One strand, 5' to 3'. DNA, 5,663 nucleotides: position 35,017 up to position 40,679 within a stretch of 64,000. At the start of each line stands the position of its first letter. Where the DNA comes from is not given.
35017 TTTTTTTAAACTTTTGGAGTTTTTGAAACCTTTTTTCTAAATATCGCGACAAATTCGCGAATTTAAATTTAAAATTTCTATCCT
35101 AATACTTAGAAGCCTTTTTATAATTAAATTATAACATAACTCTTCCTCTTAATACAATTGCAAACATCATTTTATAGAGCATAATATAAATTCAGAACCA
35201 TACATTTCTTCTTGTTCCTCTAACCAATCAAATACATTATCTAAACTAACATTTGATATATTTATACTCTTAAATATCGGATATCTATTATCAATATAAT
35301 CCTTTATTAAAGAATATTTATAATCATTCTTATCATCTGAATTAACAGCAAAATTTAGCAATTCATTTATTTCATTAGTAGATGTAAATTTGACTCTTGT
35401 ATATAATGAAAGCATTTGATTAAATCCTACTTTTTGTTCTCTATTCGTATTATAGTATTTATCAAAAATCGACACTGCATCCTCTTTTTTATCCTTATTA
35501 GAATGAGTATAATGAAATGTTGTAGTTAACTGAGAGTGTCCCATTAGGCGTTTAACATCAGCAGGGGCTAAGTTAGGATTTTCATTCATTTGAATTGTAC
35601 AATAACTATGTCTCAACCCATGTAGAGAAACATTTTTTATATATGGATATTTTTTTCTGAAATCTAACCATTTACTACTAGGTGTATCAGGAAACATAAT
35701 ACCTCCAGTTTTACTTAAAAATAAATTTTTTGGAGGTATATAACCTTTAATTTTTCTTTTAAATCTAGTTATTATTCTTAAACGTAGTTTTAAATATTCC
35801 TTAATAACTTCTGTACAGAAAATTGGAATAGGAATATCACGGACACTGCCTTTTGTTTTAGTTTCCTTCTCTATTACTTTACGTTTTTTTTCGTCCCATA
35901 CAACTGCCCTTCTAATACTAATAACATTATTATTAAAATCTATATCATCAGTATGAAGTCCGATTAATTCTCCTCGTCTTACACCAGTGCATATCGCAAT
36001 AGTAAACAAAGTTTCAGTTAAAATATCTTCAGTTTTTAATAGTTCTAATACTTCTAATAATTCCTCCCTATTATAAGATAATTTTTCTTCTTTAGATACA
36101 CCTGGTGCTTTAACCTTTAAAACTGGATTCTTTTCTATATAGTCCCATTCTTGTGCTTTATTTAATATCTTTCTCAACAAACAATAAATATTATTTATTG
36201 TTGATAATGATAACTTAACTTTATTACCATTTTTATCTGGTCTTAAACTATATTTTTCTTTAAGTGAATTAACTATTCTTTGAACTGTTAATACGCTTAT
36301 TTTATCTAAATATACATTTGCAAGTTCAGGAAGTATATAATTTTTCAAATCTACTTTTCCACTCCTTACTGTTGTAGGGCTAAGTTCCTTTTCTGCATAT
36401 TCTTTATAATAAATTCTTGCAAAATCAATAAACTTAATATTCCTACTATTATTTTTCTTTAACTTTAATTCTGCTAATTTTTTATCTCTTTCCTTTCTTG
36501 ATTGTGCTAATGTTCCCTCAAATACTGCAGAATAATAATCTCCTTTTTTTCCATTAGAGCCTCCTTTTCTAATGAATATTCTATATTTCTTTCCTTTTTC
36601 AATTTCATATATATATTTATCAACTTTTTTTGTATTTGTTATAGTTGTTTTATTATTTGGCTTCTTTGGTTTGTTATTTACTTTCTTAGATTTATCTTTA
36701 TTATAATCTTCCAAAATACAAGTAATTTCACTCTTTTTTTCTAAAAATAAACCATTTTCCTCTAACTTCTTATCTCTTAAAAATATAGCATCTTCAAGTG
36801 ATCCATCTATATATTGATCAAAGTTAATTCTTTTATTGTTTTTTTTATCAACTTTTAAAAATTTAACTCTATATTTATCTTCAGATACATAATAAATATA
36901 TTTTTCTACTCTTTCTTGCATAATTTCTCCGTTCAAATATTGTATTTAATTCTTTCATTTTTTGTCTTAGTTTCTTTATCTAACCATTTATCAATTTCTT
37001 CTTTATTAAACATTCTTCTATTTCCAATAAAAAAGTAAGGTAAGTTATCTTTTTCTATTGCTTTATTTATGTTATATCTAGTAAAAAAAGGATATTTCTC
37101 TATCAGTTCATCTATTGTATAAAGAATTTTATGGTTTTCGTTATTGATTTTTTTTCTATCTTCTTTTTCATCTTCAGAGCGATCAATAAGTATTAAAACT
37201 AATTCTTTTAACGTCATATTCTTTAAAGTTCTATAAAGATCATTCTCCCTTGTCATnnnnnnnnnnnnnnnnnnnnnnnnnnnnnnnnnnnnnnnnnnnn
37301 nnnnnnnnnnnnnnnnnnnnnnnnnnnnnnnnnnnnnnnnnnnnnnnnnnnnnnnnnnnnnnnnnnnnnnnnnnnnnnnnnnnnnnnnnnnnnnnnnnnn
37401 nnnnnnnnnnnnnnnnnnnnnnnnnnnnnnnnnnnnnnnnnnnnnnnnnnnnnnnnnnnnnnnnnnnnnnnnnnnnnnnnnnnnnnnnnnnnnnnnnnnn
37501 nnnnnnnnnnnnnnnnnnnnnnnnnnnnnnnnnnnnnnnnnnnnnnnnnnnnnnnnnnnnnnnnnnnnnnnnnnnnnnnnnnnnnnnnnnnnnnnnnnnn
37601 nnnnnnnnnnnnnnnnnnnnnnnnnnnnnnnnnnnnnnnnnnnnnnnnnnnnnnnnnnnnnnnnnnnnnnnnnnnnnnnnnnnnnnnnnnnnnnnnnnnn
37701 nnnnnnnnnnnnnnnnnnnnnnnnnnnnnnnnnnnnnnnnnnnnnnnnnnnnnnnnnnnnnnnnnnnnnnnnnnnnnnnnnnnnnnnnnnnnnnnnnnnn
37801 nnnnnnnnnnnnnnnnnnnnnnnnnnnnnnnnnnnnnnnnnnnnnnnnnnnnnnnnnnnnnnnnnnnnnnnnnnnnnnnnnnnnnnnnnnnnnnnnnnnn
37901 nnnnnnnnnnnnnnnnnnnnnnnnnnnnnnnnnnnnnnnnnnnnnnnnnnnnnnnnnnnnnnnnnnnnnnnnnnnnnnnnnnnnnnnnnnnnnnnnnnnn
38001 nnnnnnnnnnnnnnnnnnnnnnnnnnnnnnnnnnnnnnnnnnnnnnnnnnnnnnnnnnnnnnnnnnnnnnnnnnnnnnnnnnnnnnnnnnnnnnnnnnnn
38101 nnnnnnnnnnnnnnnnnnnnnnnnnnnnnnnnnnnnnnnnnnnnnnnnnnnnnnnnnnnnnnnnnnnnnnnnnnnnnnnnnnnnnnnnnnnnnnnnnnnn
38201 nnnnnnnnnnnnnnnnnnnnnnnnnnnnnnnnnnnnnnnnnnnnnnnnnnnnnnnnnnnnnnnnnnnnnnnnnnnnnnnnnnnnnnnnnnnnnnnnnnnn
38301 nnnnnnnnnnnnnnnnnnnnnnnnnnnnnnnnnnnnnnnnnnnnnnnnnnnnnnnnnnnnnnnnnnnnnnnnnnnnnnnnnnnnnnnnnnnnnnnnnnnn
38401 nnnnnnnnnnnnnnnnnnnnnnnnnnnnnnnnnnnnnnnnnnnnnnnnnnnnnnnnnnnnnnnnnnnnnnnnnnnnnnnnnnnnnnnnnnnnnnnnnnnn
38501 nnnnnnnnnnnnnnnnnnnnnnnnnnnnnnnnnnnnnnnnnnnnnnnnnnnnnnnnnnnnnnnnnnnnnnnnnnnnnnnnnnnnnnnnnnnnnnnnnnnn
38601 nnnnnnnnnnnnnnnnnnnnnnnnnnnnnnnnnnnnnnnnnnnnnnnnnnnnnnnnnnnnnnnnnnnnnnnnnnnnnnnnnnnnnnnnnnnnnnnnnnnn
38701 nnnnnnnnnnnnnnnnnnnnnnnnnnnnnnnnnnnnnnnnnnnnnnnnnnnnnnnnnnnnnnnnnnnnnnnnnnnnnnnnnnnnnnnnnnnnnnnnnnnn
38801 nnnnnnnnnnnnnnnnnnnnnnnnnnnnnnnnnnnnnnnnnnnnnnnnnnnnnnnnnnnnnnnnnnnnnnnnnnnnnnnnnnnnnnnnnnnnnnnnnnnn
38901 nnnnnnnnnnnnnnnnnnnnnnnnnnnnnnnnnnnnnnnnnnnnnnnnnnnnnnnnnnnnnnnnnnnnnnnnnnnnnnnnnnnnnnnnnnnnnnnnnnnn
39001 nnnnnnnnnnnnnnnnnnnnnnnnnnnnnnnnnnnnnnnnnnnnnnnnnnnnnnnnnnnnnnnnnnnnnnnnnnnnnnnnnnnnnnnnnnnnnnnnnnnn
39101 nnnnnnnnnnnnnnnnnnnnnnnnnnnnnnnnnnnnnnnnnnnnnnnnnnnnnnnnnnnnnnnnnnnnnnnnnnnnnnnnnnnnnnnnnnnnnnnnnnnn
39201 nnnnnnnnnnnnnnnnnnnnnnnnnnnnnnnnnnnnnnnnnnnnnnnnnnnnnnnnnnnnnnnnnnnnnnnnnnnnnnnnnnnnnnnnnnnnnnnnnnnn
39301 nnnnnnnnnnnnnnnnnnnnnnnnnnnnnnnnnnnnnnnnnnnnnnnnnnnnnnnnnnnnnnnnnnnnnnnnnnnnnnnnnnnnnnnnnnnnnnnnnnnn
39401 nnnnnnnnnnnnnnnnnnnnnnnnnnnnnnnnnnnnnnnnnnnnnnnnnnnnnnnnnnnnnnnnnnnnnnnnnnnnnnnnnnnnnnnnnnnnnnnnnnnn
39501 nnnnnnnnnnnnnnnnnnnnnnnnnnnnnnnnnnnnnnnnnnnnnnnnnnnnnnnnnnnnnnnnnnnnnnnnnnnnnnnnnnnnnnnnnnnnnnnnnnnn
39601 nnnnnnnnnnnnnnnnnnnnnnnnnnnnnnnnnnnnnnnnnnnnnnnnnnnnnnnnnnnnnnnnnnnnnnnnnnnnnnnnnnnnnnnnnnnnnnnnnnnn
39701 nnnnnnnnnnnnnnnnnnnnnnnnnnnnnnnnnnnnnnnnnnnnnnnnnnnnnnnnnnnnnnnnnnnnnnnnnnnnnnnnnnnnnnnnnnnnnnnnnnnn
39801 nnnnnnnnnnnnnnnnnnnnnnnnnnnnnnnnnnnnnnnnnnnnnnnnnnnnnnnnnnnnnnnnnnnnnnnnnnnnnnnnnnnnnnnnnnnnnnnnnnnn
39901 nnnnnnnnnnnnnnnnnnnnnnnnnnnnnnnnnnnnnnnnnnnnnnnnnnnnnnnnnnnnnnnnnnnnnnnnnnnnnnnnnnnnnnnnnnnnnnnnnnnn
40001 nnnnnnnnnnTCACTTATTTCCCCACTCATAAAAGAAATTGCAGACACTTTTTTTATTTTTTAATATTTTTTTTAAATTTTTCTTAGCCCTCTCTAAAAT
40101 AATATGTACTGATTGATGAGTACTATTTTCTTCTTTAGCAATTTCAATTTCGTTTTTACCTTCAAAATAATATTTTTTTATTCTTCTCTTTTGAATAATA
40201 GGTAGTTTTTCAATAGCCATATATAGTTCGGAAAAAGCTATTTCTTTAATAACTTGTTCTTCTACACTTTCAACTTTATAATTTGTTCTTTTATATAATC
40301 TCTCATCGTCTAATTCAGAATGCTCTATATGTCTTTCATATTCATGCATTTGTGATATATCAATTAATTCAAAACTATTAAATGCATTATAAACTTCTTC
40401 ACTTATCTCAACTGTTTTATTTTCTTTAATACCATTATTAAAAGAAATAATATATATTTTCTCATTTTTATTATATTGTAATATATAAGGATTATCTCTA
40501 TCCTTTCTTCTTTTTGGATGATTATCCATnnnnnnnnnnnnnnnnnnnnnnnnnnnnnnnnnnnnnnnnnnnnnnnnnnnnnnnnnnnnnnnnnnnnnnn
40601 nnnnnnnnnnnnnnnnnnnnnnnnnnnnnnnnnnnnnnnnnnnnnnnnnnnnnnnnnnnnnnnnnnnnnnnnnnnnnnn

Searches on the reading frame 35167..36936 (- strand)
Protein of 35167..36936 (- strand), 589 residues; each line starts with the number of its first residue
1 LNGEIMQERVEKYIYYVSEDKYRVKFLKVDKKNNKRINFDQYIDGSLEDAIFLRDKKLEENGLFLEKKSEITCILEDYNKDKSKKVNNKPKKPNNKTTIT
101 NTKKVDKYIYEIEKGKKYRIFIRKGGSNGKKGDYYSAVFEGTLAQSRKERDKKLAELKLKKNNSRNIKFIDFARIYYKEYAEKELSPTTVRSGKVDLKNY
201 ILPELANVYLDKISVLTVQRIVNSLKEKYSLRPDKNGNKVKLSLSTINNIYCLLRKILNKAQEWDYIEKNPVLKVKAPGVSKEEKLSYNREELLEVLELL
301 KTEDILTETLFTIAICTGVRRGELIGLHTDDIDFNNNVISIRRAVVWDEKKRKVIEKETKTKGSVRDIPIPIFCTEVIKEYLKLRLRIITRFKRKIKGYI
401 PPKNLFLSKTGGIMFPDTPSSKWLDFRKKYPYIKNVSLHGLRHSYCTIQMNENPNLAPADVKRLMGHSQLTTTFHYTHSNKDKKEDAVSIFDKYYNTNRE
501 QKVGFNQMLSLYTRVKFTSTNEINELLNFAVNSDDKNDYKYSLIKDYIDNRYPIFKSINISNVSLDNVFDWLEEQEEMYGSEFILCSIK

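Call 6: search_protein_families(library=pfam, proteins=[window:35167-36936:-], max_evalue=0.001)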
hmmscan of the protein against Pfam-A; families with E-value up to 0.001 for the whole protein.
window:35167-36936:- (589 aa): 3 families
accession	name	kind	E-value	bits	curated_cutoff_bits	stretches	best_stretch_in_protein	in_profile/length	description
PF00589.27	Phage_integrase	-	2.2e-21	76.8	27.1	1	292-481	10-170/172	Phage integrase family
PF14659.12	Phage_int_SAM_3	-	1.5e-09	38.4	22.6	1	169-225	2-57/58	Phage integrase, N-terminal SAM-like domain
PF13102.12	Phage_int_SAM_5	-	3e-05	24.7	22.3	1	169-274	2-95/98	Phage integrase SAM-like domain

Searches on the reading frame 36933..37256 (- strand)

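Call 6: search_protein_families(library=pfam, proteins=[window:36933-37256:-], max_evalue=0.001)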
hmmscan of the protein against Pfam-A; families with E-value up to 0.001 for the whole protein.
window:36933-37256:- (107 aa): 1 family
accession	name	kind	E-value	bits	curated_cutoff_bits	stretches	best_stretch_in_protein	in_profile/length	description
PF12728.13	HTH_17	-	0.00012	22.7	27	1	46-94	2-49/51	Helix-turn-helix domain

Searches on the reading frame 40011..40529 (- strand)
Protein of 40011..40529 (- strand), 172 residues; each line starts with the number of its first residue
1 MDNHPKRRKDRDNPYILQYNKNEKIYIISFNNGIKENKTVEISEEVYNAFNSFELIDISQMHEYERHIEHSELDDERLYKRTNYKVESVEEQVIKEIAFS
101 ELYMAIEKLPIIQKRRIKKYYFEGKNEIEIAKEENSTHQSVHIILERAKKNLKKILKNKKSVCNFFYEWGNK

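Call 4: search_protein_families(library=pfam, proteins=[window:40011-40529:-], max_evalue=0.01)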
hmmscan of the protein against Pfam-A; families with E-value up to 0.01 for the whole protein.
window:40011-40529:- (172 aa): 1 family
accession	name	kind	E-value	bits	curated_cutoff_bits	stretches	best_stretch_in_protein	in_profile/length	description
PF08281.18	Sigma70_r4_2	-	0.00013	22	25.7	1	101-152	3-54/54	Sigma-70, region 4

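Call 74: search_protein_families(library=ncbifam, proteins=[window:40011-40529:-], max_evalue=0.01)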
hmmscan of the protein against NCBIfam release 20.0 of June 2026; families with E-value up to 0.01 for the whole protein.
window:40011-40529:- (172 aa): 19 families
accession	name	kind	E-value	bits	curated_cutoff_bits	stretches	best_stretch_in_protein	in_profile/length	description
TIGR02937.1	sigma70-ECF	superfamily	2.9e-08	33.5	42.9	1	56-156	80-165/165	sigma-70 family RNA polymerase sigma factor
NF006930.0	PRK09415.1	subfamily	5.8e-05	23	198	1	76-158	95-177/179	RNA polymerase factor sigma C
TIGR02985.1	Sig70_bacteroi1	subfamily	0.00015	22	126.4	1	69-156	78-162/162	RNA polymerase sigma-70 factor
NF058625.1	sigma_PG0214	equivalog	0.00017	21.3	130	1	74-160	80-165/170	GFO_1088 family ECF-type sigma factor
NF006550.0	PRK09047.1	equivalog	0.00023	20.7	173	1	77-160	108-191/194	RNA polymerase sigma factor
NF009182.0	PRK12530.1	subfamily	0.00048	19.6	264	1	56-159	83-187/193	RNA polymerase sigma factor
NF004113.0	PRK05602.1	equivalog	0.0017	18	208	1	90-160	135-205/211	RNA polymerase sigma factor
TIGR02984.1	Sig-70_plancto1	subfamily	0.0018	17.9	183.75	1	78-156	110-188/189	RNA polymerase sigma-70 factor, Planctomycetaceae-specific subfamily 1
TIGR02989.1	Sig-70_gvs1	subfamily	0.002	18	124.55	1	77-153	81-155/158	RNA polymerase sigma-70 factor, Rhodopirellula/Verrucomicrobium family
NF045758.2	YlxM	equivalog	0.003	17.6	80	1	112-154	20-62/72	YlxM family DNA-binding protein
TIGR02859.1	spore_sigH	equivalog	0.0031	17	294.8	1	77-156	118-197/198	RNA polymerase sporulation sigma factor SigH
NF009172.0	PRK12519.1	subfamily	0.0038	16.8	222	1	85-159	119-192/194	RNA polymerase sigma factor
NF006071.0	PRK08215.1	equivalog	0.0053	16.4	372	1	88-156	192-257/258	RNA polymerase sporulation sigma factor SigG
TIGR02950.1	SigM_subfam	subfamily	0.0058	16.5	147.95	1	70-156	72-158/159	RNA polymerase sigma factor, SigM family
NF008890.0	PRK11924.1-3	equivalog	0.0069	15.8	284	1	84-157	128-202/205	RNA polymerase sigma factor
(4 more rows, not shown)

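Call 75: search_protein_families(library=phrogs, proteins=[window:40011-40529:-], max_evalue=0.001)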
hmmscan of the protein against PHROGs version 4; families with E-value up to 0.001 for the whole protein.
window:40011-40529:- (172 aa): 3 families
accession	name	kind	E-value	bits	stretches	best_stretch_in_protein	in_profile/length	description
phrog_11138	-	unknown function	2.1e-09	38.8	1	28-158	5-141/142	-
phrog_1740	-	transcription regulation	7.8e-08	32.3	1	64-160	126-220/567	RNA polymerase sigma factor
phrog_351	-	transcription regulation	9e-07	28.8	1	101-166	668-736/928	RNA polymerase sigma factor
